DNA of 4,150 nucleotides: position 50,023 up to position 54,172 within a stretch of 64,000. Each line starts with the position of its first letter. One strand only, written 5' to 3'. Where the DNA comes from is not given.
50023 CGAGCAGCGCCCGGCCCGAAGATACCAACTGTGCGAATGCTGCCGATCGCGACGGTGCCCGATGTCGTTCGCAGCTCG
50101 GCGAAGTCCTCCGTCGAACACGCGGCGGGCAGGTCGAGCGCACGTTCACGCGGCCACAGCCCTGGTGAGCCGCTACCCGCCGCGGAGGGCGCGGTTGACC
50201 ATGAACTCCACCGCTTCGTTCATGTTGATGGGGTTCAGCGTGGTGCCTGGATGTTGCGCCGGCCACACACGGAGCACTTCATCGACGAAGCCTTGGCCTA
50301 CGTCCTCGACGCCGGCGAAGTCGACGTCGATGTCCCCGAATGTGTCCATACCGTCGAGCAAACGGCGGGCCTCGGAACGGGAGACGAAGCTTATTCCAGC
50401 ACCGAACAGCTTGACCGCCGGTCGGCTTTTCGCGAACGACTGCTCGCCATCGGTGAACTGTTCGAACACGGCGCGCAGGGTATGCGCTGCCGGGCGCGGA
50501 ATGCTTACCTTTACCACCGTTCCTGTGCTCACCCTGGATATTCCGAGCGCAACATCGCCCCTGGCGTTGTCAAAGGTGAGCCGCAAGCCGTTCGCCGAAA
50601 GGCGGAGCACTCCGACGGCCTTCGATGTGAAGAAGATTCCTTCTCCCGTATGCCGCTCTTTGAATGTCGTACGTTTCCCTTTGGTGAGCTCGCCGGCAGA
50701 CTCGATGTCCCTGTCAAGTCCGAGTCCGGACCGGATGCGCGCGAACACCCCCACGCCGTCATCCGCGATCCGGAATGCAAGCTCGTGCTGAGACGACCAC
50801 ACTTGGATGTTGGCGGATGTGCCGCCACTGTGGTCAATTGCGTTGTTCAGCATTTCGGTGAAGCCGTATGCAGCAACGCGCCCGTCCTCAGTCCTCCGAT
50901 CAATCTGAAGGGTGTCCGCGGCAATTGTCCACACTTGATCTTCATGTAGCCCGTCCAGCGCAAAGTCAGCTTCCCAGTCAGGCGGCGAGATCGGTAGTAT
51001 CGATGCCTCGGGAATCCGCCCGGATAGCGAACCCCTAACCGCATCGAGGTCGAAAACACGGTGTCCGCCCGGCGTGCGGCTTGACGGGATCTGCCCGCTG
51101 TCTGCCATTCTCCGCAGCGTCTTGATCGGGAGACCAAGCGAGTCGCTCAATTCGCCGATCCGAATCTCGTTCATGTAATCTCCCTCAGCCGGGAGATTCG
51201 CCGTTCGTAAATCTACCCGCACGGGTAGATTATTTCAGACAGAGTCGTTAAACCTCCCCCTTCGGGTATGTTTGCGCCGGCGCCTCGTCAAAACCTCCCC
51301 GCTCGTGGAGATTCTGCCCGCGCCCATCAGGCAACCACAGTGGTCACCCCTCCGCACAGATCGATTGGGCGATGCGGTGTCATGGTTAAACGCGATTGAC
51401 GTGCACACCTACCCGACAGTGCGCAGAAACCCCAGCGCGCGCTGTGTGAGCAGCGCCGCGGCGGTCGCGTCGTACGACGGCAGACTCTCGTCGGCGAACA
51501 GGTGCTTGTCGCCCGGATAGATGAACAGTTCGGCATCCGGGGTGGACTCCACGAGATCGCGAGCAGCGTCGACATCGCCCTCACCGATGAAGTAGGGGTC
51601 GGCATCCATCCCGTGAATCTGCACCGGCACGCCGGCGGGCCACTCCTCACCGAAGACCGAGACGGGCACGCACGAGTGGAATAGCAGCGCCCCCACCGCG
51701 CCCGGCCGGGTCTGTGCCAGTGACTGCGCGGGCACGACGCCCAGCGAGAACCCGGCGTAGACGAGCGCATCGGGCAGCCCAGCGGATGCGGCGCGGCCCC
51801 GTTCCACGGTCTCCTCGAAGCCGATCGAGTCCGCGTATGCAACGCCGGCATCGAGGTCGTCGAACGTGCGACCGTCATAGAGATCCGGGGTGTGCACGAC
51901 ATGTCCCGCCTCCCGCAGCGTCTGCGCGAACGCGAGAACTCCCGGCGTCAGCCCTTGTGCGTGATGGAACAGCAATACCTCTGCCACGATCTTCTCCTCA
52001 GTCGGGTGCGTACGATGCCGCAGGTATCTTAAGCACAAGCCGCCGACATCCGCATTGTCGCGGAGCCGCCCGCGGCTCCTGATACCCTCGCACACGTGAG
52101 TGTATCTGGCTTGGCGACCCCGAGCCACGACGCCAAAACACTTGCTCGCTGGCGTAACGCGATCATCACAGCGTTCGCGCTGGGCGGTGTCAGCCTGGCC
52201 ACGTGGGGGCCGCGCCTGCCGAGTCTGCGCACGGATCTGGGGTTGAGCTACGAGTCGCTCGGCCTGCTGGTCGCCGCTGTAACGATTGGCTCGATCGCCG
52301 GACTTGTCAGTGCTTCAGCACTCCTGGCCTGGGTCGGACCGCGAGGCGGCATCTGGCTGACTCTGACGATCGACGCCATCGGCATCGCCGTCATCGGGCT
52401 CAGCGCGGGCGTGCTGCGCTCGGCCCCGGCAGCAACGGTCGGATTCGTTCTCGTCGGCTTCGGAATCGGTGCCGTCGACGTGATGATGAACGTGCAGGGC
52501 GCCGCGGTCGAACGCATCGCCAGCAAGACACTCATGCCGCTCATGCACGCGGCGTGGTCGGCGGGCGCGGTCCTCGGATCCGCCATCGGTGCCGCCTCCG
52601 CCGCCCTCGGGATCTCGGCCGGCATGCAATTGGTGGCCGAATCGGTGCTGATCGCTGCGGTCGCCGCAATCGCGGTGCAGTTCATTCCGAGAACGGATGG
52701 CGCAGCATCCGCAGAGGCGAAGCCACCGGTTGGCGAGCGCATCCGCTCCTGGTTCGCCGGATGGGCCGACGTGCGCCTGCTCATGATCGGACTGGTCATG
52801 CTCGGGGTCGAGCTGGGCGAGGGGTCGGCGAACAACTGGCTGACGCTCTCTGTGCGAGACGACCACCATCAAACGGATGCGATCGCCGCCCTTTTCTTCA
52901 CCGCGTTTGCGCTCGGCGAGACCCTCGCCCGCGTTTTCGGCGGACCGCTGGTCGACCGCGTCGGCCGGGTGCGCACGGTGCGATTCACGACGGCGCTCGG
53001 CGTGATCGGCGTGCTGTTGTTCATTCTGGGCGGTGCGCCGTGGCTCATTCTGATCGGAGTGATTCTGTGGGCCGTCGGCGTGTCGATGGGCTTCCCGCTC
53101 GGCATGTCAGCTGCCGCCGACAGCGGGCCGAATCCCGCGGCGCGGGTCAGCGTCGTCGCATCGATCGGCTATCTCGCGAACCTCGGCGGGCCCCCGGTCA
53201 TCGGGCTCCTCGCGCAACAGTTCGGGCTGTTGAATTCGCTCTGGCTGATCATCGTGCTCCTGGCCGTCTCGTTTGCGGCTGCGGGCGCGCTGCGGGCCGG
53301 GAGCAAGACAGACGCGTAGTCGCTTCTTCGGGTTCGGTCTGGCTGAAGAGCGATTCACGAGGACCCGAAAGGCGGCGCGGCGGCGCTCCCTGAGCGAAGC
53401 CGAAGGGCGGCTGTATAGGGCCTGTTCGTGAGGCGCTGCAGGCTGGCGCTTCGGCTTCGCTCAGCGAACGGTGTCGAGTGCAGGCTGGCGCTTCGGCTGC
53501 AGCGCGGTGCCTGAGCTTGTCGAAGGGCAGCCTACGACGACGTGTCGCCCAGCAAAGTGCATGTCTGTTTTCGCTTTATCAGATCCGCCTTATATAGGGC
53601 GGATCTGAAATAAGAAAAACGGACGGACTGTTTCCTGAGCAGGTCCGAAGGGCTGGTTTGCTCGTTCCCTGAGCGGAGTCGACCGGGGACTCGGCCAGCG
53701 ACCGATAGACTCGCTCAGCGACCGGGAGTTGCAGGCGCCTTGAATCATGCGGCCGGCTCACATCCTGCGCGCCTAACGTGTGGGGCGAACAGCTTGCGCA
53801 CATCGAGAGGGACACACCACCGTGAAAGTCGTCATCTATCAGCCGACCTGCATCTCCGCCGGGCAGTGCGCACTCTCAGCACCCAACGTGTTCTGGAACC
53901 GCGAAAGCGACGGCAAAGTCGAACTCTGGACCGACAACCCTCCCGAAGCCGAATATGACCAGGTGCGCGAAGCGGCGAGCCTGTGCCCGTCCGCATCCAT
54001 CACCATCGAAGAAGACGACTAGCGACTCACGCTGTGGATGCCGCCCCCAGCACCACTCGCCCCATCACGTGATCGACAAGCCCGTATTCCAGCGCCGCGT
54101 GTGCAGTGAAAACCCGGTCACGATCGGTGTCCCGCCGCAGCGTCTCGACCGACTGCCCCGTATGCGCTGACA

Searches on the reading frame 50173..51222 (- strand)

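Call 66: search_protein_families(library=pfam, proteins=[window:50173-51222:-])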
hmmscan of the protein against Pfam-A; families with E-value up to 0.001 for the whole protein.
window:50173-51222:- (349 aa): 5 families
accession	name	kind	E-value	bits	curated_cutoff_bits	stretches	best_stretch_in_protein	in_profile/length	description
PF14213.11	DUF4325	-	5.7e-09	36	23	1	285-338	2-63/64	STAS-like domain of unknown function (DUF4325)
PF00376.29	MerR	-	1.1e-08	35.2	28.2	1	21-57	1-38/38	MerR family regulatory protein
PF13411.12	MerR_1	-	1.3e-05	25.7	21.6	1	21-62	2-43/69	MerR HTH family regulatory protein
PF12728.13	HTH_17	-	2.9e-05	24.7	27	1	22-62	4-43/51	Helix-turn-helix domain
PF02518.31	HATPase_c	-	0.00014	22.7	26.4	1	121-178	10-56/111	Histidine kinase-, DNA gyrase B-, and HSP90-like ATPase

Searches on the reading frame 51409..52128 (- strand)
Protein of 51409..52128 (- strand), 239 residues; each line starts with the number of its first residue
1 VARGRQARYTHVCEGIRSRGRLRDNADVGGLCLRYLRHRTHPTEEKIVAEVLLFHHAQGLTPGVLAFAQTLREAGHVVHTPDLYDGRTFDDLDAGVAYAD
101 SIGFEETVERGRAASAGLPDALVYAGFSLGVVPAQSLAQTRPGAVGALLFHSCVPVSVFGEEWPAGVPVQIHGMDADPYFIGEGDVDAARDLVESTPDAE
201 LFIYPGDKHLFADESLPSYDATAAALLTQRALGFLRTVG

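Call 66: search_protein_families(library=pfam, proteins=[window:51409-52128:-])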
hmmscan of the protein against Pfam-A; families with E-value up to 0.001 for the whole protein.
window:51409-52128:- (239 aa): 1 family
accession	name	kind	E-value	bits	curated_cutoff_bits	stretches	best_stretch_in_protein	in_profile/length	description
PF01738.24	DLH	-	9.8e-14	51.9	21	1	49-238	14-216/217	Dienelactone hydrolase family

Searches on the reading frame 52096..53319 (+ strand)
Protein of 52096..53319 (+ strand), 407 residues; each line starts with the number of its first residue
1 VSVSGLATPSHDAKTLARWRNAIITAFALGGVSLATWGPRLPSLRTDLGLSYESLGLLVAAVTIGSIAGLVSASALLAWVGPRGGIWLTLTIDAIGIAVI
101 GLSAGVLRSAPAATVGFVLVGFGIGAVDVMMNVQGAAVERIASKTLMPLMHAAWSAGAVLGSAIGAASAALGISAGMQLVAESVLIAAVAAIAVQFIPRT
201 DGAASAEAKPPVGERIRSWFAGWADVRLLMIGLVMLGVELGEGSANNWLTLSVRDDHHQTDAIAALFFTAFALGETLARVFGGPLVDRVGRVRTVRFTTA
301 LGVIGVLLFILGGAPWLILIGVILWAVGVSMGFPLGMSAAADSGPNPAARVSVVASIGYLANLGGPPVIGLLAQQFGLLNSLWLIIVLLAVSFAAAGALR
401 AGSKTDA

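Call 66: search_protein_families(library=pfam, proteins=[window:52096-53319:+])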
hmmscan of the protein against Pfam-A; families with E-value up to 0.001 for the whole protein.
window:52096-53319:+ (407 aa): 2 families
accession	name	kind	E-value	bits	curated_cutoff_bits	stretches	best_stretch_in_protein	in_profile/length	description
PF07690.21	MFS_1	-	3e-20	72.9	33.4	2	236-397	6-169/347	Major Facilitator Superfamily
PF00083.30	Sugar_tr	-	2.4e-07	30.5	22.3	2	54-198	47-192/452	Sugar (and other) transporter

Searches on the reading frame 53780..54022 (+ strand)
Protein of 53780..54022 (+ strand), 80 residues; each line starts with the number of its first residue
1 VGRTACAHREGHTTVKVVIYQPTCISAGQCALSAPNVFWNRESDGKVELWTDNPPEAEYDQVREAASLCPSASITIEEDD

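Call 66: search_protein_families(library=pfam, proteins=[window:53780-54022:+])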
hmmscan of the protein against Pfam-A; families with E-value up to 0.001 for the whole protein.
window:53780-54022:+ (80 aa): 3 families
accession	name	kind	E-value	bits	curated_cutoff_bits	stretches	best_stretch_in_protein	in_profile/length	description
PF13370.11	Fer4_13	-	1e-11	45.8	24.5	1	23-75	5-57/58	4Fe-4S single cluster domain of Ferredoxin I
PF13459.11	Fer4_15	-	4.4e-06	27.7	22.4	1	21-76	5-66/66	4Fe-4S single cluster domain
PF06902.16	Fer4_19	-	3.2e-05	24.3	24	1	15-75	6-60/64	Divergent 4Fe-4S mono-cluster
